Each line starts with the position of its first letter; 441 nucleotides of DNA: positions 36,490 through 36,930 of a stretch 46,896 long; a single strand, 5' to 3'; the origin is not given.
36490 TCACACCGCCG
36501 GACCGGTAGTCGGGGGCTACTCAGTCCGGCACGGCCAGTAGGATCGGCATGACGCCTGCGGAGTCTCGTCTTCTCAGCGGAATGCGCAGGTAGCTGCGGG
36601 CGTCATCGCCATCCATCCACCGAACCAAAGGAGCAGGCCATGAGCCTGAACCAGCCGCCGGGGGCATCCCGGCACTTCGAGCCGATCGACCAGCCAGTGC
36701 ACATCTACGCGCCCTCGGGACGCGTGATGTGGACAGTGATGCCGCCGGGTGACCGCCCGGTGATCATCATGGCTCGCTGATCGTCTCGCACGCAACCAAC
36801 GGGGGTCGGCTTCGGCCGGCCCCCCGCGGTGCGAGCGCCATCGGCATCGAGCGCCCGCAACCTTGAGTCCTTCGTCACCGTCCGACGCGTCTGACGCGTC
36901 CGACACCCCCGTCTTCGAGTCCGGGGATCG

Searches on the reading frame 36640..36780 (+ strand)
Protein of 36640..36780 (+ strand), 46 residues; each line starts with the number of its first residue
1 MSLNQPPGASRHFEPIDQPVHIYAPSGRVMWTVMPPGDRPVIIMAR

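Call 67: search_protein_families(library=pfam, proteins=[window:36640-36780:+], max_evalue=0.01)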
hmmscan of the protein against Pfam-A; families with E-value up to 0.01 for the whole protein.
window:36640-36780:+ (46 aa): 0 families

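Call 82: list_cluster_members(proteins=[window:36640-36780:+, window:36089-36265:+, window:38611-39063:-, window:35589-36056:-])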
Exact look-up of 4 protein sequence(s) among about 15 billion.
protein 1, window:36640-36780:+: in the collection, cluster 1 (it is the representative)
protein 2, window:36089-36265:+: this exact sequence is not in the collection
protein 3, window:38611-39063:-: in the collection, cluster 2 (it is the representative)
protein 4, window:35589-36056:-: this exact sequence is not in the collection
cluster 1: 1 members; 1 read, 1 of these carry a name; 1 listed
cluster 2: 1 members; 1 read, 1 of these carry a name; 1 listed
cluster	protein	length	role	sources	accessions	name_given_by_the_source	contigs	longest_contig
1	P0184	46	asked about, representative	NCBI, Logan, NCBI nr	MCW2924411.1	MAG: hypothetical protein JWM98_1815 [Thermoleophilia bacterium] | hypothetical protein [Thermoleophilia bacterium]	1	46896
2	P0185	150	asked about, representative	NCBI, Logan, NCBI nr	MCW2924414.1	MAG: hypothetical protein JWM98_1818 [Thermoleophilia bacterium] | hypothetical protein [Thermoleophilia bacterium]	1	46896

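Call 85: search_protein_families(library=phrogs, proteins=[window:36640-36780:+], max_evalue=0.001)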
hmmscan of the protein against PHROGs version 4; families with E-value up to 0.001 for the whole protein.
window:36640-36780:+ (46 aa): 0 families

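Call 103: search_protein_families(library=padloc, proteins=[window:36640-36780:+], max_evalue=0.1)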
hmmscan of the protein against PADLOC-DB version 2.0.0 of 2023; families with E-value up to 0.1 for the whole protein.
window:36640-36780:+ (46 aa): 0 families
